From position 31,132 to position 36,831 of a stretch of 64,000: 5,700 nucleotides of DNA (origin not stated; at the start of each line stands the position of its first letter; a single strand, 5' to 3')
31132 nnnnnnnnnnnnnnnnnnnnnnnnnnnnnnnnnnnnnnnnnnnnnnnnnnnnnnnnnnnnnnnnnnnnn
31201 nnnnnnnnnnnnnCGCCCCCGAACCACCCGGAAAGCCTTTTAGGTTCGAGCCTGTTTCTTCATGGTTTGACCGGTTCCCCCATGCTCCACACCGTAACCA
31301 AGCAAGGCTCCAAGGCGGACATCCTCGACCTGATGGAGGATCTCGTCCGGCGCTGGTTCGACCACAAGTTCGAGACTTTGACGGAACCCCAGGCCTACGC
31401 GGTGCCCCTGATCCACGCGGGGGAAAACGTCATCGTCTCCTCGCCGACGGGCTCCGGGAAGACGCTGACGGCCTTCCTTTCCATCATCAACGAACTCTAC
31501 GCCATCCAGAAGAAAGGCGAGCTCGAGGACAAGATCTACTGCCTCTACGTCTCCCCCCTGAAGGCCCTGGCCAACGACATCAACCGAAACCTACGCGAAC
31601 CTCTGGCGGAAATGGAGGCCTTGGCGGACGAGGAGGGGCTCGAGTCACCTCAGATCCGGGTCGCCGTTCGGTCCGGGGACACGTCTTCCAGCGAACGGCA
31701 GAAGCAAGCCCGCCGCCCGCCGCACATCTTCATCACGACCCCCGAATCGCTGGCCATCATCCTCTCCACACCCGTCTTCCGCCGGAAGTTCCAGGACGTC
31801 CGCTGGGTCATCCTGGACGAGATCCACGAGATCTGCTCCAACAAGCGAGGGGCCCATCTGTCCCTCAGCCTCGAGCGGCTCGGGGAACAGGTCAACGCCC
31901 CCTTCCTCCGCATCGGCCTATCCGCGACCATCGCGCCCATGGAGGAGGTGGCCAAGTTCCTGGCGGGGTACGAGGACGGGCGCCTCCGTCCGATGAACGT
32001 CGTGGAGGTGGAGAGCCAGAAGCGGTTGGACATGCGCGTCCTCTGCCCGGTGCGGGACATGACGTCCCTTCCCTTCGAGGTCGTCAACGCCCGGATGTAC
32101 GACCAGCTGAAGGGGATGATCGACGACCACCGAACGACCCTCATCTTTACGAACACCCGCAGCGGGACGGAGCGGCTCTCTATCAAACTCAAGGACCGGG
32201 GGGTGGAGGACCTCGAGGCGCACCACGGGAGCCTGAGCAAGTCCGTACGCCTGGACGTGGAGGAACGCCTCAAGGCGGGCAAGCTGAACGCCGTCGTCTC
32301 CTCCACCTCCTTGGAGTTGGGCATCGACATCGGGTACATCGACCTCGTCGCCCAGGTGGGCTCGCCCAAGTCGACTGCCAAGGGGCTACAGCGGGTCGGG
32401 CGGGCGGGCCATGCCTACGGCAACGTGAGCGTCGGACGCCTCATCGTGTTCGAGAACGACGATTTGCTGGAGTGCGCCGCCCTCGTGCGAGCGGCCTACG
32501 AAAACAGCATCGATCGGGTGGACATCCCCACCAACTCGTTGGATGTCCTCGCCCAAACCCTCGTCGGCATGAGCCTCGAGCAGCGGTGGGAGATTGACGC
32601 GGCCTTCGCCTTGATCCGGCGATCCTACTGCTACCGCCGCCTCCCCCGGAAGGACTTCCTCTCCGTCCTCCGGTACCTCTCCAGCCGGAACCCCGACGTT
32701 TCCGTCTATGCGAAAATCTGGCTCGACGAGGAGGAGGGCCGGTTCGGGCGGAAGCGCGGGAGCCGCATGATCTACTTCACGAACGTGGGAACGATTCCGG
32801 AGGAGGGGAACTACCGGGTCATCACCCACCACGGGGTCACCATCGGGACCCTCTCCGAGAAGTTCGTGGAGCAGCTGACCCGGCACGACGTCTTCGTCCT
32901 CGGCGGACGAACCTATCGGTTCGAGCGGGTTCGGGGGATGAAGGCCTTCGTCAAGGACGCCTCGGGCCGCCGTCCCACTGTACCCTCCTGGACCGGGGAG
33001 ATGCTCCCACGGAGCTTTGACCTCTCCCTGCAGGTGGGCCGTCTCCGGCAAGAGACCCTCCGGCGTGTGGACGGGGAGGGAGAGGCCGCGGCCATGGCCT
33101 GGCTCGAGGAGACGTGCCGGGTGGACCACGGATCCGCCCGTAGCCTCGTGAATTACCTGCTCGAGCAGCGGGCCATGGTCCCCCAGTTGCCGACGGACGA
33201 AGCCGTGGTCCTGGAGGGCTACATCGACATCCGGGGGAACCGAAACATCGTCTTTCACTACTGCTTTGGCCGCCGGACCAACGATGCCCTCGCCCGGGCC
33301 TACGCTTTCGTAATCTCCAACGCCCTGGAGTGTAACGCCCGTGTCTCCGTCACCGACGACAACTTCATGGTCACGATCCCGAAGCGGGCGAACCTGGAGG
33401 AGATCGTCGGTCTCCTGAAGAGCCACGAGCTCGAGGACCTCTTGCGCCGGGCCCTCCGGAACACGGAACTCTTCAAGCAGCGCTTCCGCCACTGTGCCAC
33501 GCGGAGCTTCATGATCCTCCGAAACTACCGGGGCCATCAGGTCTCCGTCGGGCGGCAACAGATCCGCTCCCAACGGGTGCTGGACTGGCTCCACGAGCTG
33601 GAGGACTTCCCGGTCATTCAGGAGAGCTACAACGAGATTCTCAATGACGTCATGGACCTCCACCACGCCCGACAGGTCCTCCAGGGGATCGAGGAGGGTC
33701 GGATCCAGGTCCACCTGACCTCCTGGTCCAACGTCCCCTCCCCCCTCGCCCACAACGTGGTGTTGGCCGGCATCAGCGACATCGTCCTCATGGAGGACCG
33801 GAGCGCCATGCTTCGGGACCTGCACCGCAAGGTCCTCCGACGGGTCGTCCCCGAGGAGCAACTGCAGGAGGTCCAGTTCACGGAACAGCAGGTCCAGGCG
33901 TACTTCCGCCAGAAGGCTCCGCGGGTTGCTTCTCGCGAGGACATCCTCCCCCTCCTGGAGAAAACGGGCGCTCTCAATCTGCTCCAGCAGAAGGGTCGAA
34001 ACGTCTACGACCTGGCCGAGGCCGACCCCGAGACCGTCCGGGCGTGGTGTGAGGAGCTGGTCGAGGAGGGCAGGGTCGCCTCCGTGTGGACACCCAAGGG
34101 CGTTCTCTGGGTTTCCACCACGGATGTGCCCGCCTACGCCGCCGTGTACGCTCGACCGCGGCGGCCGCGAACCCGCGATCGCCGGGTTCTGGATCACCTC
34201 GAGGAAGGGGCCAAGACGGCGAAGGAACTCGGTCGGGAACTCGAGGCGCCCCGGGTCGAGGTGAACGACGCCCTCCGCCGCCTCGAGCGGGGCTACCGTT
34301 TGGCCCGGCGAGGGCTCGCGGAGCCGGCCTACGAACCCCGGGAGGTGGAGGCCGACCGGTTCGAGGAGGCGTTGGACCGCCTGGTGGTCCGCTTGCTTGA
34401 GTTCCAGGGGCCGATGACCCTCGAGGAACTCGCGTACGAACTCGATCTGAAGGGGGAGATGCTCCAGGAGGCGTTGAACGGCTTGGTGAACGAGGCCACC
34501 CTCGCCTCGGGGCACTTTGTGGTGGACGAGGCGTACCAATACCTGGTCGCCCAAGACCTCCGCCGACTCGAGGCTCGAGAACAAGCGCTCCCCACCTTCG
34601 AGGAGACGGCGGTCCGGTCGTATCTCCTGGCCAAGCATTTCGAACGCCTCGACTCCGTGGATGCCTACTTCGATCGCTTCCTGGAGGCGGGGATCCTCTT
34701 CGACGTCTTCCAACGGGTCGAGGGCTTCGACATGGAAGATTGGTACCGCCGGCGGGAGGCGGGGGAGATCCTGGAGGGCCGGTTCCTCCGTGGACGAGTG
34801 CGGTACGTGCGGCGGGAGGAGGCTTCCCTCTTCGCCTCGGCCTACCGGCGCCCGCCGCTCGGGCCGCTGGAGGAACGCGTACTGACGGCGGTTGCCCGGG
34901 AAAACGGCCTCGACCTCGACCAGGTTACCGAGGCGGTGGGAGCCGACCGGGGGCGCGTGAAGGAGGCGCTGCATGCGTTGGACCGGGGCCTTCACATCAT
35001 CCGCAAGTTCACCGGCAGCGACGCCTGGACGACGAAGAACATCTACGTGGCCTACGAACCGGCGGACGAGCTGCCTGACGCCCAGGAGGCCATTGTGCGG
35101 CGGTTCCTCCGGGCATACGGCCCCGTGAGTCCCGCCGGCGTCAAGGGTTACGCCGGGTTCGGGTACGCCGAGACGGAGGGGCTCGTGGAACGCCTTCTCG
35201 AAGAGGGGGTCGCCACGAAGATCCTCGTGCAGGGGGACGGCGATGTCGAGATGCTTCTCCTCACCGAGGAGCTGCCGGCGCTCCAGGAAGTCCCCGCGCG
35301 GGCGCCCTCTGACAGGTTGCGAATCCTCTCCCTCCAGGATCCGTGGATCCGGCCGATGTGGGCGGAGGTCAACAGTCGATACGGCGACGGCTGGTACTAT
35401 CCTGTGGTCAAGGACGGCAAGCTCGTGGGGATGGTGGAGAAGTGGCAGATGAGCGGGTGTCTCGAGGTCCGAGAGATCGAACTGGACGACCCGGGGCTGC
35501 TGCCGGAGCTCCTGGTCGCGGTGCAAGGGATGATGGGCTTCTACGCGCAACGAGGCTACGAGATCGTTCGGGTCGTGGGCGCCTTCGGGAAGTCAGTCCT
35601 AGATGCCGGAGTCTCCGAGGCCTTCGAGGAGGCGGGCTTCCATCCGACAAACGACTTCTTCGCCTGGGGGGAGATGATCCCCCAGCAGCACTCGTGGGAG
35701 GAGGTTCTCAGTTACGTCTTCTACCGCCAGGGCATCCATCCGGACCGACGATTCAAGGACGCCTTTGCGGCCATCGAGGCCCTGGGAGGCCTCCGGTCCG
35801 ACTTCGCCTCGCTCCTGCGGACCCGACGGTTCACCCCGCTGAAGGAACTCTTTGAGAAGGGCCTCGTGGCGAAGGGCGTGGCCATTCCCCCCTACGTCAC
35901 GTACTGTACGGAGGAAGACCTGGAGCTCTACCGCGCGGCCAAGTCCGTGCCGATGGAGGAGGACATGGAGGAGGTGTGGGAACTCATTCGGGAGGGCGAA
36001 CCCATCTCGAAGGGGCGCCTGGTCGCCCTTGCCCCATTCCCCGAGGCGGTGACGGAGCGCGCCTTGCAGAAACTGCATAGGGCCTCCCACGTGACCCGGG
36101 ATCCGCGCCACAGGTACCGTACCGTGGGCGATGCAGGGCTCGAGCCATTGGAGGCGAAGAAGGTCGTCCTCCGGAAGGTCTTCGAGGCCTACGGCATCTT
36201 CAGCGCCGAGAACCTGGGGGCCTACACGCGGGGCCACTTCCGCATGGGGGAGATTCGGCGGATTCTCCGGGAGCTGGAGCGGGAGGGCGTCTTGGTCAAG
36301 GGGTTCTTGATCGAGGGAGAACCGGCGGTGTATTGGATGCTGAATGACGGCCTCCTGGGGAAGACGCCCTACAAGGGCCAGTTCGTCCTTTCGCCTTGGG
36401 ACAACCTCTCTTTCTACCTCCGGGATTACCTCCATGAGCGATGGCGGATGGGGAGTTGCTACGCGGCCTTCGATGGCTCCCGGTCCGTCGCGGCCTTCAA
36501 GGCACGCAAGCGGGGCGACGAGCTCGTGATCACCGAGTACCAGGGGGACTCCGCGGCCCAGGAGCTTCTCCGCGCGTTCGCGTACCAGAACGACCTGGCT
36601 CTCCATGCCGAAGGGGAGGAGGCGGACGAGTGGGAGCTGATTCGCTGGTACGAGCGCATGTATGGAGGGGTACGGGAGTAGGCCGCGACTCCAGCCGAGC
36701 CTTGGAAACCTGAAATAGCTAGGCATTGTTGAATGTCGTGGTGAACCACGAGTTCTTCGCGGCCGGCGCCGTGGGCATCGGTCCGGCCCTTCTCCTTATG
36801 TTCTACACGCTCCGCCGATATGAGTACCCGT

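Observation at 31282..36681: Unusually long (1799 aa) Lhr helicase with an about 900-aa C-terminal extension in an archaeon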

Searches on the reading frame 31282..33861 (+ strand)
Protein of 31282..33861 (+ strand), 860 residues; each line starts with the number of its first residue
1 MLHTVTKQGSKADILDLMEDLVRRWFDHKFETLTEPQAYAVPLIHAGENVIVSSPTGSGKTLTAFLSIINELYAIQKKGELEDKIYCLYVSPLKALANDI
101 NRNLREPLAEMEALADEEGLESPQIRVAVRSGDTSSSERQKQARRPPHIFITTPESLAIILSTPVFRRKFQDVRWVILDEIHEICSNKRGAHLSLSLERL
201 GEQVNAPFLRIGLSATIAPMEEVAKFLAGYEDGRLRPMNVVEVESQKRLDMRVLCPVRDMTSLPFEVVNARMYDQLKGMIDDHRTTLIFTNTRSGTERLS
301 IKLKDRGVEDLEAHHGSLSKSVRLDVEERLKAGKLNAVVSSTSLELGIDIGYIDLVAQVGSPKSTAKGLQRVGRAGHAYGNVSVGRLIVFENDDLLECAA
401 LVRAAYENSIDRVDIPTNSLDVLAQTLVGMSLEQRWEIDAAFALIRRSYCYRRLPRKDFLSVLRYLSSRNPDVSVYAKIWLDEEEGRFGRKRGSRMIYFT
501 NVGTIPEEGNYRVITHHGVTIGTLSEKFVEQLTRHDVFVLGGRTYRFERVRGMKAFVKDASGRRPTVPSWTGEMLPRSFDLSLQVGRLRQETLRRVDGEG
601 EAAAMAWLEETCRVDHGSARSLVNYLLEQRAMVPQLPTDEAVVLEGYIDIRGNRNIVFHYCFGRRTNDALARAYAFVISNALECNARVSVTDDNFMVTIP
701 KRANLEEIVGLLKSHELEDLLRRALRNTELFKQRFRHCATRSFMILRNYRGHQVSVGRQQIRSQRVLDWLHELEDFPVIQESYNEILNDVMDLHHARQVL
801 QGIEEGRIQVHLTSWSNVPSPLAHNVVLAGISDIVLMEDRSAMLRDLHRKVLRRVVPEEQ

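Call 71: search_solved_structures(query=window:31282-33861:+, max_evalue=1e-10, show_alignments=0)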
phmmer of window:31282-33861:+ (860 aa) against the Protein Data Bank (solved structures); distinct sequences matched with E-value up to 1e-10: 33.
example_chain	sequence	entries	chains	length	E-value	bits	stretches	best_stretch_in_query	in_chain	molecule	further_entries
5v9x_A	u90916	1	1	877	2.5e-134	452.4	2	312-827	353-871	ATP-dependent DNA helicase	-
7lhl_A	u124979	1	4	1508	1e-133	450.4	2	312-831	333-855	ATP-dependent DNA helicase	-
6znp_A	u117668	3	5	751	8.6e-24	86.8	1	36-382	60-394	Uncharacterized ATP-dependent helicase YprA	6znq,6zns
7zpq_CA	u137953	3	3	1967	1.3e-20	76.4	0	29-298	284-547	SLH1 isoform 1 | RQC trigger complex helicase SLH1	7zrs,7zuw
6qdv_B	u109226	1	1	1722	7e-18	67.3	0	30-229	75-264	U5 small nuclear ribonucleoprotein 200 kDa helicase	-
4f91_B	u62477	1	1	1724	7.1e-18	67.3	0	30-229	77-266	U5 small nuclear ribonucleoprotein 200 kDa helicase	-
4f92_B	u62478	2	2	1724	7.1e-18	67.3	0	30-229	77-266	U5 small nuclear ribonucleoprotein 200 kDa helicase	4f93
5urj_A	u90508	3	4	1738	7.3e-18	67.2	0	30-305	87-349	U5 small nuclear ribonucleoprotein 200 kDa helicase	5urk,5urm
4kit_B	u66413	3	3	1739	7.3e-18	67.2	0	30-305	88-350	U5 small nuclear ribonucleoprotein 200 kDa helicase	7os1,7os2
6s8q_B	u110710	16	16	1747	7.4e-18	67.2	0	30-305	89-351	U5 small nuclear ribonucleoprotein 200 kDa helicase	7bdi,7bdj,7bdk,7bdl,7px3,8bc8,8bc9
6s8o_B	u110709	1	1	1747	1.1e-17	66.6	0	30-305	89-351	U5 small nuclear ribonucleoprotein 200 kDa helicase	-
3jcr_C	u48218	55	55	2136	1.5e-17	66.2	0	30-305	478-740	hBrr2 | U5 small nuclear ribonucleoprotein 200 kDa helicase | Brr2, U5 small nuclear ribonucleoprotein 200 kDa helicase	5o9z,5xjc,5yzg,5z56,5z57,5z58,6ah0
6s9i_B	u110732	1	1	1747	4.1e-17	64.8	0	30-229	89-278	U5 small nuclear ribonucleoprotein 200 kDa helicase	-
6qv3_A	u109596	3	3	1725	6.9e-17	64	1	31-308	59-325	Pre-mRNA splicing helicase-like protein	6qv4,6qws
5m59_A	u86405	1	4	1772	7.7e-17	63.9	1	31-308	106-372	Pre-mRNA splicing helicase-like protein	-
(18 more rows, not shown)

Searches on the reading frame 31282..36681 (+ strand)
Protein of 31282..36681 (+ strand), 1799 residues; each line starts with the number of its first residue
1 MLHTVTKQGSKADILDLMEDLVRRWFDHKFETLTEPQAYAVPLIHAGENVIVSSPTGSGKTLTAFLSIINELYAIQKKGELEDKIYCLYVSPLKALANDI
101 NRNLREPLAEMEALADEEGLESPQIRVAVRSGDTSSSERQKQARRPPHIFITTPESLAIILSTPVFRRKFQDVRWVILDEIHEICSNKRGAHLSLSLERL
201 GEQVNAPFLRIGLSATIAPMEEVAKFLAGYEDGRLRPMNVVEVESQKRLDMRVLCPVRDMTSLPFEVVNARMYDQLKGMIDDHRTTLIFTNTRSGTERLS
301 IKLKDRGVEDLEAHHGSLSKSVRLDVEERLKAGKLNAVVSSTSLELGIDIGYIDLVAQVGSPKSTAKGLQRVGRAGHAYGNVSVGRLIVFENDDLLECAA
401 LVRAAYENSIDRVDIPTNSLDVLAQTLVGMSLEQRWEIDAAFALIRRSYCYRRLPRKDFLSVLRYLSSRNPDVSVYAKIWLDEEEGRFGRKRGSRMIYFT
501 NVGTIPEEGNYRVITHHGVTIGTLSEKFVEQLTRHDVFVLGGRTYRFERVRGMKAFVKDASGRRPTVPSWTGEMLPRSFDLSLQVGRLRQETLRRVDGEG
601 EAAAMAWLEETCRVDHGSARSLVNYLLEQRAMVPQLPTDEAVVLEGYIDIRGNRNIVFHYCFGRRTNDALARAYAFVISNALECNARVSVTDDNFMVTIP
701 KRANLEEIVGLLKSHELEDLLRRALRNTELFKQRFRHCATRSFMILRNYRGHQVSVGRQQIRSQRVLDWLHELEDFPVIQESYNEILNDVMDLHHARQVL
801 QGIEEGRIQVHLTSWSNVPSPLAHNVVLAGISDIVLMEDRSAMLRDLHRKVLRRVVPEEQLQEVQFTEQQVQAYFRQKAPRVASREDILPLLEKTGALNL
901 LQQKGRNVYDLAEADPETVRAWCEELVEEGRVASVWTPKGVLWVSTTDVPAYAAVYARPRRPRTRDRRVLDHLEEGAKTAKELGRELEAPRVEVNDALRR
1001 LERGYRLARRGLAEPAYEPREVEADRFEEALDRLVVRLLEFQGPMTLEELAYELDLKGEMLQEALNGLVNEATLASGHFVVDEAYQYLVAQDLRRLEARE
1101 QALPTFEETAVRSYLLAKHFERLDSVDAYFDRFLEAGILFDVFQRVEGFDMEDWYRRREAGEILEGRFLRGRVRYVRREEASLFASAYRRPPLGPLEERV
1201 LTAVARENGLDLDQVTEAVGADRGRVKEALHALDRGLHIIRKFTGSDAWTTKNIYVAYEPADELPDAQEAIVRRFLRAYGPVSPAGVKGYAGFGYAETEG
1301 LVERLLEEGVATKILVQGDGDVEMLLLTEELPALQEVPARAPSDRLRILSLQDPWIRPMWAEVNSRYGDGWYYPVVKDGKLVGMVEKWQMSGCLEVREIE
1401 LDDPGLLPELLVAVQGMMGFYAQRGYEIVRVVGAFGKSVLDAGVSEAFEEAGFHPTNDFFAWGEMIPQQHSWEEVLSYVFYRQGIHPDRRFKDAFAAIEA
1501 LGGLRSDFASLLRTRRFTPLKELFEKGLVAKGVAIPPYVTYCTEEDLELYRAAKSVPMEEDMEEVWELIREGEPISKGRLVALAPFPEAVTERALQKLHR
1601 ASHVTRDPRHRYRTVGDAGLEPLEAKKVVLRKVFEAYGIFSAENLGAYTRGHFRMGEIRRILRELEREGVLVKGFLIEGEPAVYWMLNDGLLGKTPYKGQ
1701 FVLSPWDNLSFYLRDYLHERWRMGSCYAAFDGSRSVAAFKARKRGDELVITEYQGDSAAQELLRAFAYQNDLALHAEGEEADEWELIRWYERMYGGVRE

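Call 4: search_protein_families(library=pfam, proteins=[window:31282-36681:+], max_evalue=0.1)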
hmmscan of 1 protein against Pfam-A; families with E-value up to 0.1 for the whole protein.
window:31282-36681:+ (1799 aa): 12 families
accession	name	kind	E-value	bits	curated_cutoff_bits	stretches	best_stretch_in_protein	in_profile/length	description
PF08494.16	DEAD_assoc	-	2.3e-56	191.1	23.5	1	636-823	1-191/191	DEAD/H associated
PF19306.5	WH_Lhr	-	2.2e-35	121.9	27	1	405-565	3-166/168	Large helicase-related protein, winged helix domain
PF00270.35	DEAD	-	2.4e-32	112.4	26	1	34-219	1-163/167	DEAD/DEAH box helicase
PF06224.18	AlkZ-like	-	3.4e-21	76.7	25.9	3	1142-1356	19-252/329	DNA glycosylase AlkZ-like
PF00271.37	Helicase_C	-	2.3e-16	60.5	23.5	1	279-377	9-108/110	Helicase conserved C-terminal domain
PF04851.21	ResIII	-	3.1e-09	37.4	22.5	1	45-217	21-162/164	Type III restriction enzyme, res subunit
PF01978.25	TrmB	-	2.3e-07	31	25.6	0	973-1003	18-48/68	Sugar-specific transcriptional regulator TrmB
PF12802.13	MarR_2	-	7.7e-05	23.2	27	0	968-1003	9-46/61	MarR family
PF24270.1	HTH_Cmi2_C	-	0.00025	21.7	27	0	969-1003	80-114/125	Cmi2, C-terminal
PF21476.4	PF0610-like_N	-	0.0034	18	33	0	967-1003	4-40/50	PF0610-like, N-terminal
PF12840.13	HTH_20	-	0.0087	16.5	27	0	967-1003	7-44/51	Helix-turn-helix domain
PF19121.6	DUF5805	-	0.018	15.8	28.5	1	1196-1234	14-53/67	Family of unknown function (DUF5805)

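Call 5: search_protein_families(library=ncbifam, proteins=[window:31282-36681:+], max_evalue=0.1)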
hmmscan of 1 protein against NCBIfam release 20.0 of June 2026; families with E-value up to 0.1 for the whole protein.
window:31282-36681:+ (1799 aa): 28 families (the best 25 are shown)
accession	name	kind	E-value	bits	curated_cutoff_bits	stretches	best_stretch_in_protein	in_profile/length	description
NF010338.0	PRK13767.1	equivalog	0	1132.5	849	1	4-859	5-871/877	ATP-dependent helicase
TIGR04121.1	DEXH_lig_assoc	equivalog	2.3e-156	521.7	850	1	22-850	3-801/804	ligase-associated DNA damage response DEXH box helicase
NF007284.0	PRK09751.1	equivalog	5.2e-142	474.7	1496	2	313-934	354-982/1538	ATP-dependent helicase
TIGR03817.1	DECH_helic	hypoth_equivalog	8.8e-28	97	874.1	1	19-388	23-382/742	helicase/secretion neighborhood putative DEAH-box helicase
NF002654.0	PRK02362.1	equivalog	1.1e-18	67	887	1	15-326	6-286/739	ATP-dependent DNA helicase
NF001308.0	PRK00254.1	equivalog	7e-18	64.2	1216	1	18-304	9-259/720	ATP-dependent DNA helicase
NF053631.1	RNA_helic_CshA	equivalog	5.2e-16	58.5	646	1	15-417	4-367/434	degradosome RNA helicase CshA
NF008744.0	PRK11776.1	equivalog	1.1e-14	53.9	524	1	14-380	8-338/460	ATP-dependent RNA helicase DbpA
NF053636.1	DDHlcsCsdAPsy1082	equivalog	3e-14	52.4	890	2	281-378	241-337/512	DEAD/DEAH box helicase CsdA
NF002251.0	PRK01172.1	equivalog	4.4e-14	51.7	891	1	32-348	22-325/674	ATP-dependent DNA helicase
NF053711.1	RNA_heli_RhlE1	exception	6.5e-14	51.5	750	2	283-383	244-343/434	RNA helicase RhlE1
NF008394.0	PRK11192.1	equivalog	8.3e-14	51.2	507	2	15-109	8-99/441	ATP-dependent RNA helicase SrmB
NF040935.1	helicase_Hel308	equivalog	5.9e-13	47.8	1200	1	32-304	26-268/704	ATP-dependent DNA helicase Hel308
NF007882.0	PRK10590.1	equivalog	7.3e-13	48.3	743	2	281-396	243-357/456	ATP-dependent RNA helicase RhlE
NF041067.1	DpdJ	equivalog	1.6e-12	46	800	2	139-234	322-422/1482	protein DpdJ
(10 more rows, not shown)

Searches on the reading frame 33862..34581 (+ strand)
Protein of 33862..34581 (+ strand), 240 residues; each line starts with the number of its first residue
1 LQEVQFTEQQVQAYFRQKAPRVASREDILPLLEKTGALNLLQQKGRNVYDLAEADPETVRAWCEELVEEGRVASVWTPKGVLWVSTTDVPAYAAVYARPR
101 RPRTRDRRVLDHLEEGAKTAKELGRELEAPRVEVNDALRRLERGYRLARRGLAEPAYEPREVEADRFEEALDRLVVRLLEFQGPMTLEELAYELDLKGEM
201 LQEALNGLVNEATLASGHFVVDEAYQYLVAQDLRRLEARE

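Call 7: search_protein_families(library=pfam, proteins=[window:33862-34581:+], max_evalue=1)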
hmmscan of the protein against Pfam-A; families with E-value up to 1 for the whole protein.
seq(240 aa): 15 families
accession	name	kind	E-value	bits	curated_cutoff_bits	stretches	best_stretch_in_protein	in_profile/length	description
PF06224.18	AlkZ-like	-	2.8e-06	27.7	25.9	1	60-220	28-220/329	DNA glycosylase AlkZ-like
PF01978.25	TrmB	-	6.6e-06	26.3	25.6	1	113-143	18-48/68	Sugar-specific transcriptional regulator TrmB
PF21476.4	PF0610-like_N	-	3.4e-05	24.4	33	1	107-143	4-40/50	PF0610-like, N-terminal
PF12840.13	HTH_20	-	4.5e-05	23.8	27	1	107-143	7-44/51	Helix-turn-helix domain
PF24270.1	HTH_Cmi2_C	-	8.7e-05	23.2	27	1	109-143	80-114/125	Cmi2, C-terminal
PF12802.13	MarR_2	-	0.0032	18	27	1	108-143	9-46/61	MarR family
PF01022.26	HTH_5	-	0.026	14.8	22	0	176-196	8-27/47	Bacterial regulatory protein, arsR family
PF13545.12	HTH_Crp_2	-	0.036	14.5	27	0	180-218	18-57/70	Crp-like helix-turn-helix domain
PF24968.1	DUF7770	-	0.058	13.8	24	1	37-97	79-133/150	Domain of unknown function (DUF7770)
PF02295.23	z-alpha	-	0.075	13.5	21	1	108-149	8-53/67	Adenosine deaminase z-alpha domain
PF02002.24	TFIIE_alpha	-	0.11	12.9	22.9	1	167-223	10-65/105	TFIIE alpha subunit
PF25514.1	P3_C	-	0.15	12.9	27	1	37-96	48-101/140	P3 major capsid protein C-terminal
PF07309.16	FlaF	-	0.16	12.4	23.6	0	91-140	4-50/113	Flagellar protein FlaF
PF13404.12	HTH_AsnC-type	-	0.26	11.6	27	0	171-196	4-29/42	AsnC-type helix-turn-helix domain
PF02609.21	Exonuc_VII_S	-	0.28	11.7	24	0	118-150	6-38/52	Exonuclease VII small subunit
